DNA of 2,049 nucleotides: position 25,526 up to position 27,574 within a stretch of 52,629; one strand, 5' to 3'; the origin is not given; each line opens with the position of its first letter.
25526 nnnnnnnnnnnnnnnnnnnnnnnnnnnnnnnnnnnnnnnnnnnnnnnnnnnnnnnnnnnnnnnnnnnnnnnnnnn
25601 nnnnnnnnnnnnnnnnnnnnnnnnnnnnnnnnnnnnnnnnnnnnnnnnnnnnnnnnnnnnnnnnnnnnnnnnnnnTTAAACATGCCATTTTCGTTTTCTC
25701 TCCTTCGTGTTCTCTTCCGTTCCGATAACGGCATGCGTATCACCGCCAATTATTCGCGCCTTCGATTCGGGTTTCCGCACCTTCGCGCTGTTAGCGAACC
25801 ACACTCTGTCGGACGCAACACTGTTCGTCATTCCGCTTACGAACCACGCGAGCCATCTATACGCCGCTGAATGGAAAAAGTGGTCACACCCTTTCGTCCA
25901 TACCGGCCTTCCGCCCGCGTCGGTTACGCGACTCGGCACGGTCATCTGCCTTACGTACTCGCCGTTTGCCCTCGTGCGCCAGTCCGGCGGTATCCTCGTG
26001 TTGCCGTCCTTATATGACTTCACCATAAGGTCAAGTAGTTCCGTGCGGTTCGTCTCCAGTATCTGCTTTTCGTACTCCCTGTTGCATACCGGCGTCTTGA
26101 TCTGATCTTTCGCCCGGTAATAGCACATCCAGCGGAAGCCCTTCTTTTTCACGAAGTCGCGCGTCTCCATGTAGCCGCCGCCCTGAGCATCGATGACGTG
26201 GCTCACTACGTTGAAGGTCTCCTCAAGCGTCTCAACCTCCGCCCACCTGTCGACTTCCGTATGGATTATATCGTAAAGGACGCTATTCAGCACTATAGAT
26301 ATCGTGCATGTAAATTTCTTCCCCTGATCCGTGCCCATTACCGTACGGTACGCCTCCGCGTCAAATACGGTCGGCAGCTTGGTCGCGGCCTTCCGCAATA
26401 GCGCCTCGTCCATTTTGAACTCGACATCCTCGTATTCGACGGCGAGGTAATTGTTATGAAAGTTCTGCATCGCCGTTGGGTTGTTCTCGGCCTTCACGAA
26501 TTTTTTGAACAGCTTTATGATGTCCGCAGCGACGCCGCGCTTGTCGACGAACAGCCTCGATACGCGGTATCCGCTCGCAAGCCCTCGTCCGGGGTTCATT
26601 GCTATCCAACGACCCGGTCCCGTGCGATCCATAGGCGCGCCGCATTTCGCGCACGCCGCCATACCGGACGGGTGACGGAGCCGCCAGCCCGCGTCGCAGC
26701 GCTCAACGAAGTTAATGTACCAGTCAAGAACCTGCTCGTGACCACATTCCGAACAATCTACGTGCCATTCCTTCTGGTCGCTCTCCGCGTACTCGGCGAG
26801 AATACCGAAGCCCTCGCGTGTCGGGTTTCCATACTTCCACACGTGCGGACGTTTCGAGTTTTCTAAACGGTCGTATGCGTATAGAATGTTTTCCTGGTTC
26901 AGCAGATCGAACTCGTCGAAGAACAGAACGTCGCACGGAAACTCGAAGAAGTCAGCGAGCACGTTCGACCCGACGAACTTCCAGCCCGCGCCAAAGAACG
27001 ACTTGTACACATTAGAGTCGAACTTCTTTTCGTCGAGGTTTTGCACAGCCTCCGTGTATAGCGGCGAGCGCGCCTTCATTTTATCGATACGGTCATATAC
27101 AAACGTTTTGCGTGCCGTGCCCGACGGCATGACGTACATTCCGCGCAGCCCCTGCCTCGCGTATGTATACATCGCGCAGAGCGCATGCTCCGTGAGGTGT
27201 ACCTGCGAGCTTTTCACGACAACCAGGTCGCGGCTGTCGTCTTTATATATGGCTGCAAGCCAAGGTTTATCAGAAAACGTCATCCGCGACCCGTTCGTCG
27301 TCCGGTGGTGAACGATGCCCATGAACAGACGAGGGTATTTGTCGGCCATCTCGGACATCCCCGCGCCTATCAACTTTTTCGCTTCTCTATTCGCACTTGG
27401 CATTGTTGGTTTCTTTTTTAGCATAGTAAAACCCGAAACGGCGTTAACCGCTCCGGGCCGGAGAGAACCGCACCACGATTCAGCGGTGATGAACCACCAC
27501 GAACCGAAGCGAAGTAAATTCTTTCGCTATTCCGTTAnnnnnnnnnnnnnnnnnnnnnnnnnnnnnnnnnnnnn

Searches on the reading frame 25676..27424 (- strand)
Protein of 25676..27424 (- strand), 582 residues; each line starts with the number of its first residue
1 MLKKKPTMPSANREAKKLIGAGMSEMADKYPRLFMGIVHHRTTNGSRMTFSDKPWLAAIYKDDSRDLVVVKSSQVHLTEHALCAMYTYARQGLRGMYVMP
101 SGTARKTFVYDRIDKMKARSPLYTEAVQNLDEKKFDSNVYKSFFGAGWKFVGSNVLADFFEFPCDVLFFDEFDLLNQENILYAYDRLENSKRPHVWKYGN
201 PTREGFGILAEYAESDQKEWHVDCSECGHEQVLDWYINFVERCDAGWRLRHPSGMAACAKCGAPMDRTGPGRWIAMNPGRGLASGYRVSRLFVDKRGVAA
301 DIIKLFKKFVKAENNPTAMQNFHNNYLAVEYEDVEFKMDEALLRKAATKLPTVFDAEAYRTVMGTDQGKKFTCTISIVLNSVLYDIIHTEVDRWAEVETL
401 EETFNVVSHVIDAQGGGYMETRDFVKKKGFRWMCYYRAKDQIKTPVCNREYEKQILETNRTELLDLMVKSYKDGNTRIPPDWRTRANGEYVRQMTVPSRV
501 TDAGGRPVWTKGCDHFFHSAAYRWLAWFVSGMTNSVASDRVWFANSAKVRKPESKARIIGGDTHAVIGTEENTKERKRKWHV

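Call 9: search_protein_families(library=phrogs, proteins=[window:25676-27424:-], max_evalue=0.001)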
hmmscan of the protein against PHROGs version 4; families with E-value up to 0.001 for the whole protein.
window:25676-27424:- (582 aa): 4 families
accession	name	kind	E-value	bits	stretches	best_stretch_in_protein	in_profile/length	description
phrog_675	-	head and packaging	9.6e-68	229.8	1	22-533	15-553/576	terminase large subunit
phrog_15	-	head and packaging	1.4e-27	97.4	1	63-345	398-699/1330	terminase large subunit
phrog_12876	-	head and packaging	2.3e-13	51.3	1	106-235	7-131/235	terminase large subunit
phrog_21311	-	head and packaging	5.9e-07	30.5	1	105-236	7-148/218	terminase large subunit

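Call 12: search_dna_similar(query=window:25676-27424:-, collection=phages, mode=protein, max_rows=25)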
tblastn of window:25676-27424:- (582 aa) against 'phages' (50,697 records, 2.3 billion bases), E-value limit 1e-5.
Records with a match: 747; places in all: 747; records where one place covers at least 80% of the query: 42.
Best place of each record, by identity: <60% 747.
By first word of the organism name: Bacillus 273; Staphylococcus 266; Listeria 54; Enterococcus 39; Lactobacillus 26; Vibrio 13; Ralstonia 9; Roseobacter 7; Pseudomonas 6; Acinetobacter 5; and 24 more.
By host as written in the record: Staphylococcus aureus 89; - 64; Listeria monocytogenes 43; Bacillus subtilis 33; Bacillus cereus 27; Bacillus thuringiensis subsp. kurstaki 20; Staphylococcus carnosus TM300 18; Bacillus subtilis BEST7003 14; and 203 more.
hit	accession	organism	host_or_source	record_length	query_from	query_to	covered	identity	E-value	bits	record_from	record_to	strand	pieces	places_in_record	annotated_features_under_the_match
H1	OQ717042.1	Acinetobacter phage EAb13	Acinetobacter baumannii MRSN 423159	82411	16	536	90%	25.4%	6e-21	103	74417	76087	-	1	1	terminase large subunit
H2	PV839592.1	Acinetobacter phage fJoAci04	Acinetobacter baumannii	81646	16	536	90%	25.4%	8e-21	103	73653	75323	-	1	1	terminase large subunit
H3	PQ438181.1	Acinetobacter phage Mystique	Acinetobacter baumannii AB5075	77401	16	536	90%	25.1%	1e-19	100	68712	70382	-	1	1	putative terminase large subunit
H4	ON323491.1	Acinetobacter phage vB_AbaS_TCUP2199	Acinetobacter baumannii TV2199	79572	16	526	88%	25.1%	7e-20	100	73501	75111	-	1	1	hypothetical protein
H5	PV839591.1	Acinetobacter phage fJoAci01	Acinetobacter baumannii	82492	16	526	88%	25.1%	8e-20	100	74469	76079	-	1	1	terminase large subunit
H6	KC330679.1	Bacillus phage Curly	Bacillus pumilus BL8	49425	42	522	83%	25.2%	5e-15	85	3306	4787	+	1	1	terminase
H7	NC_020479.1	Bacillus phage Curly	Bacillus pumilus BL8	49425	42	522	83%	25.2%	5e-15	85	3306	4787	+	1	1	terminase large subunit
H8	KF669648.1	Bacillus phage Blastoid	Bacillus pumilus BL-8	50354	42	522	83%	25.2%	6e-14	81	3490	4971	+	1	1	terminase large subunit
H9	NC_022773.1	Bacillus phage Blastoid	Bacillus pumilus BL-8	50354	42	522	83%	25.2%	6e-14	81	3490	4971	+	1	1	terminase large subunit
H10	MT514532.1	Bacillus phage Bolokhovo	Bacillus pumilus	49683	42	522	83%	25.0%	2e-14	83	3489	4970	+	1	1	terminase large subunit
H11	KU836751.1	Bacillus phage Leo2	Bacillus pumilus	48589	42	522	83%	24.9%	4e-14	82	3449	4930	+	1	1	terminase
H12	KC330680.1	Bacillus phage Eoghan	Bacillus pumilus BL8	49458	42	522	83%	24.9%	3e-13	79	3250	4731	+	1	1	terminase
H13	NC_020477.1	Bacillus phage Eoghan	Bacillus pumilus BL8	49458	42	522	83%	24.9%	3e-13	79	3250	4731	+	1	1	terminase large subunit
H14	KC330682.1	Bacillus phage Taylor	Bacillus pumilus BL8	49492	42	522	83%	24.9%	3e-13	79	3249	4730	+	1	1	terminase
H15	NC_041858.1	Bacillus phage Taylor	Bacillus pumilus BL8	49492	42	522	83%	24.9%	3e-13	79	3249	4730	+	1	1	terminase large subunit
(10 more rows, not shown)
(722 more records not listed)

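Call 48: search_protein_families(library=pfam, proteins=[window:25676-27424:-], max_evalue=0.05)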
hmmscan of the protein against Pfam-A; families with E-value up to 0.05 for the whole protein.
window:25676-27424:- (582 aa): 2 families
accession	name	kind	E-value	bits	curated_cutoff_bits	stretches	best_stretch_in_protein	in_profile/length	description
PF05876.18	GpA_ATPase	-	1.1e-21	78.1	25.6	1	59-265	22-233/247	Phage terminase large subunit gpA, ATPase domain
PF20454.4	GpA_nuclease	-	5.2e-06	26.3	22.5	1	300-375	17-95/294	Terminase large subunit gpA, endonuclease domain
